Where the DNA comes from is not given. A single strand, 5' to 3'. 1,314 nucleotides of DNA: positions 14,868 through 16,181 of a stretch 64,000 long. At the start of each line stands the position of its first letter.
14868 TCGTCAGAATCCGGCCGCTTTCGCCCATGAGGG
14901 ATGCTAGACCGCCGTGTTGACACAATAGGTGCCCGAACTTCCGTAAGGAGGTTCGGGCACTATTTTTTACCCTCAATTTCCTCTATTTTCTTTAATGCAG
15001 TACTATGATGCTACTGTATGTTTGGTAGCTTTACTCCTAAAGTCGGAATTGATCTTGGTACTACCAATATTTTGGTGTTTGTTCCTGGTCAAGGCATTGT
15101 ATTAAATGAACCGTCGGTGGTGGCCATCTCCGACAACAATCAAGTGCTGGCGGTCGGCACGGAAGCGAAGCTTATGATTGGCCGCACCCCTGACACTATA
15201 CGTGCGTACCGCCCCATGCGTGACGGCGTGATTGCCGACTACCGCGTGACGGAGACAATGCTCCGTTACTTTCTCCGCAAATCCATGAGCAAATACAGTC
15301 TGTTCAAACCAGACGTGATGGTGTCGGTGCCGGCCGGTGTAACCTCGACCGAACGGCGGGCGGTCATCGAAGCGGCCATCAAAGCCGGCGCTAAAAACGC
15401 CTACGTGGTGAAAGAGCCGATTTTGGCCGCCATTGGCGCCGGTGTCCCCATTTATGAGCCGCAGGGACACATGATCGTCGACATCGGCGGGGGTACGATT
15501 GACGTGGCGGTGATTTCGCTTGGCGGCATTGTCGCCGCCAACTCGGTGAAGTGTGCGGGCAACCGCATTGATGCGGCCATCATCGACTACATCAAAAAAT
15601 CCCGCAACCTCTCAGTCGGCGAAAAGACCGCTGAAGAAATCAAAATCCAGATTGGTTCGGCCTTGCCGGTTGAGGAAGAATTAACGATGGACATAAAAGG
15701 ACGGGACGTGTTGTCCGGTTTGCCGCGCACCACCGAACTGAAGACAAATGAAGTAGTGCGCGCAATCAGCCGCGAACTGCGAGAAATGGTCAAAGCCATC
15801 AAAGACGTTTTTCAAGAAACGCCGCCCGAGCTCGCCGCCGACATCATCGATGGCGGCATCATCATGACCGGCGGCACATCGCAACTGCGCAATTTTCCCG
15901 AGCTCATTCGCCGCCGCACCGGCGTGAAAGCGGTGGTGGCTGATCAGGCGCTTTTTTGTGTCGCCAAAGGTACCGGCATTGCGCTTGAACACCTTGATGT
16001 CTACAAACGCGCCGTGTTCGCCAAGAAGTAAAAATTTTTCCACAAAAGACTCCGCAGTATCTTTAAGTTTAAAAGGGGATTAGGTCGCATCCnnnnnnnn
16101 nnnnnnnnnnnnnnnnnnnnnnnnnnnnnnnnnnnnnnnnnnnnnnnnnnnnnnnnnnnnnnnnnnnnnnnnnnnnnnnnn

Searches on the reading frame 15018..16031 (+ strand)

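Call 57: search_protein_families(library=pfam, proteins=[window:15018-16031:+], max_evalue=0.001)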
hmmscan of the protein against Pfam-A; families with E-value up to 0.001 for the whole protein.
window:15018-16031:+ (337 aa): 4 families
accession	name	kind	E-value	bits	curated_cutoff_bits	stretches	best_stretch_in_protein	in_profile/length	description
PF06723.19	MreB_Mbl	-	2.6e-130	434.5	27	1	8-329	3-325/327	MreB/Mbl protein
PF14450.12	FtsA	-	1.4e-12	48.5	31.8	1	153-308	2-110/127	Cell division protein FtsA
PF00022.25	Actin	-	2.3e-10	40.1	27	1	32-200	31-194/410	Actin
PF00012.26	HSP70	-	2.5e-10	39.7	20.6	1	99-212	135-267/599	Hsp70 protein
